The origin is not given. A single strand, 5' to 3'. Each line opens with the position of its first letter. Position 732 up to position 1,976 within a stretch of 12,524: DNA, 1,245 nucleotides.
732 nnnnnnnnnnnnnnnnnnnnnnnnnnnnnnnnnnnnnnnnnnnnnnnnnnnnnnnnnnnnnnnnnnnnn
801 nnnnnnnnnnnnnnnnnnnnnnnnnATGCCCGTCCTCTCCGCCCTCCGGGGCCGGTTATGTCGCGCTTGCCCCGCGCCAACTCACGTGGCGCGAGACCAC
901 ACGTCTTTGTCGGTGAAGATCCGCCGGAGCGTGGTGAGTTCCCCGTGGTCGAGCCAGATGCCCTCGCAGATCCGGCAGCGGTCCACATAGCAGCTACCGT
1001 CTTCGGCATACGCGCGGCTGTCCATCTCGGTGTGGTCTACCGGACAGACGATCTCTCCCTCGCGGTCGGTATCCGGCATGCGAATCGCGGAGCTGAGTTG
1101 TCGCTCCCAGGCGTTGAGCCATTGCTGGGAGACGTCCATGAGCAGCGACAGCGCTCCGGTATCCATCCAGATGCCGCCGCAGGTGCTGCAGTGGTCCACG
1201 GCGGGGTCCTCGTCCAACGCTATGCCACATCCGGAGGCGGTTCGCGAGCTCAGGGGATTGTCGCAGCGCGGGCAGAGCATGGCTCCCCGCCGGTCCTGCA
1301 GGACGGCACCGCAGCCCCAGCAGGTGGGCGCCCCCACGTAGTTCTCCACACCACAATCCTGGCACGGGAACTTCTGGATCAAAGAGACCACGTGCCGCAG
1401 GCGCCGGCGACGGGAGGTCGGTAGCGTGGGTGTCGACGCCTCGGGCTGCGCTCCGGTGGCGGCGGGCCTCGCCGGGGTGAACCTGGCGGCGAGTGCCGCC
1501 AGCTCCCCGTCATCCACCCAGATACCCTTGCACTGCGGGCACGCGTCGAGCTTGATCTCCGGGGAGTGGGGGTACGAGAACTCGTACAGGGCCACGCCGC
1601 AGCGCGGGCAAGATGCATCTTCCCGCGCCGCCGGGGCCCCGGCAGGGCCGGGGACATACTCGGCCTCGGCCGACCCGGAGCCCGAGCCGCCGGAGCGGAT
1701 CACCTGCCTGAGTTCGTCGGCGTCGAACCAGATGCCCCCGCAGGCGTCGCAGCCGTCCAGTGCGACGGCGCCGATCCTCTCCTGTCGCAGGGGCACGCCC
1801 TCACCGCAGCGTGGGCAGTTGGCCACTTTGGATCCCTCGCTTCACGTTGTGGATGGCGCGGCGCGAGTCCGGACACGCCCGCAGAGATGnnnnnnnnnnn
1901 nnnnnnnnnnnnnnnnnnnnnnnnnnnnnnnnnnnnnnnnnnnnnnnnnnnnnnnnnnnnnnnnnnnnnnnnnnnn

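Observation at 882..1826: Protein composed of four consecutive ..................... ribbons plus a fifth rubredoxin-like knuckle pair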

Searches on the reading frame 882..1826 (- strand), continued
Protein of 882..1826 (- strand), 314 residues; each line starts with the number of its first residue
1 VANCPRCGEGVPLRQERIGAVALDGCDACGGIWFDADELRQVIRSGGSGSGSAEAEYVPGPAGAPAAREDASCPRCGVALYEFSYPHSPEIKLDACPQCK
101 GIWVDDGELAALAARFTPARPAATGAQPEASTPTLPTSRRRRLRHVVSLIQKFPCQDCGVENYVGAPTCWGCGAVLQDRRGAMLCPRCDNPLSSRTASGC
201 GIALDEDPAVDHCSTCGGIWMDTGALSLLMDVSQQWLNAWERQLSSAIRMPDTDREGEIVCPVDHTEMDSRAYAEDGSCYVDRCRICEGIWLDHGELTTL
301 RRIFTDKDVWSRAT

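Call 75: list_cluster_members(proteins=[P0001, P0022, P0021, P0025])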
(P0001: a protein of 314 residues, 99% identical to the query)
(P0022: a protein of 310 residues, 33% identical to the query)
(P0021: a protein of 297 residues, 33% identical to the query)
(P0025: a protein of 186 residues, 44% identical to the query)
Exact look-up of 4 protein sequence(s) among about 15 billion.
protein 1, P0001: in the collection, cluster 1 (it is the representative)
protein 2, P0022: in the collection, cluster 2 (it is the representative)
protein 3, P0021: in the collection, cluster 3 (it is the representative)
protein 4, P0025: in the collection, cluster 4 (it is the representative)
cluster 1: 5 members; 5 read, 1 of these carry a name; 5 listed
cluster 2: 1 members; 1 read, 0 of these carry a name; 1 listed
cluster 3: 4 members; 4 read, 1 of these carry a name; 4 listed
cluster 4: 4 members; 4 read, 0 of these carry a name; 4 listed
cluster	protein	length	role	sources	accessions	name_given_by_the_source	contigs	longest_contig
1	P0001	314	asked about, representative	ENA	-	-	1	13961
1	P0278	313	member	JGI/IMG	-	Zn-finger nucleic acid-binding protein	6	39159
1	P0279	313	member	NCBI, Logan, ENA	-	-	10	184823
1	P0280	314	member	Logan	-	-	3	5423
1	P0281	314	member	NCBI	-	-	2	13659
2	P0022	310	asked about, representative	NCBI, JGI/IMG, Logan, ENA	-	-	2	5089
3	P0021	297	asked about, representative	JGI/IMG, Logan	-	Zn-finger nucleic acid-binding protein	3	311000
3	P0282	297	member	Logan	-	-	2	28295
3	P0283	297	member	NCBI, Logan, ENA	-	-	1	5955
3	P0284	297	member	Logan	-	-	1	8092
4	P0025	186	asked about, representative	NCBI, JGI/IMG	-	-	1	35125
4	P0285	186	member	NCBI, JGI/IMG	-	-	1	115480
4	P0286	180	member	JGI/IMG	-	-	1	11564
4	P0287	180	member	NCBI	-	-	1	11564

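Call 77: search_protein_families(library=pfam, proteins=[L052:6537-7091:+, L052:7104-8318:+, L077:6404-6961:+, L078:6975-7769:+, L057:2429-4963:+, L032:5971-7032:+, L071:4728-5927:+], max_evalue=0.001)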
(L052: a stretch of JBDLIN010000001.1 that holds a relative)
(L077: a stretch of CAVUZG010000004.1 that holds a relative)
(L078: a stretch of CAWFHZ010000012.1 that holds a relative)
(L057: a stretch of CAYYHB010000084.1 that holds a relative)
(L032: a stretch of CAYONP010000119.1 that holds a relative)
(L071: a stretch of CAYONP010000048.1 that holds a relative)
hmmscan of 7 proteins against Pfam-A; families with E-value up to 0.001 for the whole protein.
L052:6537-7091:+ (184 aa): 1 family
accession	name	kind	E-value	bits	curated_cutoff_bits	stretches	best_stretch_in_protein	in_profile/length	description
PF04011.17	LemA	-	3.9e-63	212.2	26.2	1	35-184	1-149/149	LemA family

L052:7104-8318:+ (404 aa): 1 family
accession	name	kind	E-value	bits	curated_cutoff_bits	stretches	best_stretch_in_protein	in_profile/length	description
PF01435.24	Peptidase_M48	-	1.6e-33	116.5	20.3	1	81-304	5-185/186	Peptidase family M48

L077:6404-6961:+ (185 aa): 1 family
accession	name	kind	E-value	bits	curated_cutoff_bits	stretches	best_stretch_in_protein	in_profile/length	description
PF04011.17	LemA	-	2.2e-64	216.2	26.2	1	35-184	1-149/149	LemA family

L078:6975-7769:+ (264 aa): 1 family
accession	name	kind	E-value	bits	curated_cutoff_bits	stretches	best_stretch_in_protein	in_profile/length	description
PF01435.24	Peptidase_M48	-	2.5e-27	96.4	20.3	1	81-253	5-164/186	Peptidase family M48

L057:2429-4963:+ (844 aa): 6 families
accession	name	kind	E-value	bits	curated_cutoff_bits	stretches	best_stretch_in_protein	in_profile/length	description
PF08487.16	VIT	-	1.4e-33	115.8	26.5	1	90-198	2-110/111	Vault protein inter-alpha-trypsin domain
PF00092.34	VWA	-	8.5e-16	59.1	23.8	1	359-524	1-169/174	von Willebrand factor type A domain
PF13768.12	VWA_3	-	1.7e-13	51.4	27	1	359-514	2-153/155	von Willebrand factor type A domain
PF13757.12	VIT_2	-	1.7e-13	50.7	23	1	84-153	9-78/78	Vault protein inter-alpha-trypsin domain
PF13519.12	VWA_2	-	8.8e-12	46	27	1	360-469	1-107/107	von Willebrand factor type A domain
PF05762.20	VWA_CoxE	-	7.1e-09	35.9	26.4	1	353-475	52-166/222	VWA domain containing CoxE-like protein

L032:5971-7032:+ (353 aa): 3 families
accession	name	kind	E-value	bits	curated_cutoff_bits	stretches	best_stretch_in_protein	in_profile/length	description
PF13453.11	Zn_ribbon_TFIIB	-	3.1e-16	58.9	22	2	79-121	1-40/41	Transcription factor zinc-finger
PF10756.15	bPH_6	-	2.3e-05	24.7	22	1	247-271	3-27/73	Bacterial PH domain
PF12773.13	DZR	-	0.00013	22.4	27.3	0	150-172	1-23/45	Double zinc ribbon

L071:4728-5927:+ (399 aa): 2 families
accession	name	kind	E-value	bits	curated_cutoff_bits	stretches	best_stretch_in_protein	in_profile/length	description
PF13453.11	Zn_ribbon_TFIIB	-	9.2e-05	22.2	22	0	15-49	1-35/41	Transcription factor zinc-finger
PF10756.15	bPH_6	-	0.00096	19.6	22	1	278-303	3-28/73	Bacterial PH domain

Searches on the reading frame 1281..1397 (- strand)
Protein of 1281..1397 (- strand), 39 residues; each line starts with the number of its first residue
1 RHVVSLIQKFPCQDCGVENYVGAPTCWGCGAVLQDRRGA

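Call 42: search_protein_families(library=pfam, proteins=[window:1281-1397:-], max_evalue=10)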
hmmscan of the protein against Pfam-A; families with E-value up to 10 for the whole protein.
seq(39 aa): 6 families
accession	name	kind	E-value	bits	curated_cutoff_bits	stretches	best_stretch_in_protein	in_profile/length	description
PF23548.1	Zn_ribbon_FGT1_2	-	0.0025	17.8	27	2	25-33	4-12/35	FORGETTER1 second zinc ribbon domain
PF13240.11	Zn_Ribbon_1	-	0.0087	16.3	25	1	12-33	2-23/23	zinc-ribbon domain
PF12773.13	DZR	-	0.015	15.9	27.3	1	12-34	1-23/45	Double zinc ribbon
PF08271.17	Zn_Ribbon_TF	-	0.022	14.8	29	1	12-36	3-32/43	TFIIB zinc-binding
PF21002.2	TMEM106_N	-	0.053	14.6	24.5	1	7-35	41-69/91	Transmembrane protein 106 N-terminal region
PF24463.1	DUF7577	-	0.084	12.9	28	1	12-32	5-25/27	Domain of unknown function (DUF7577)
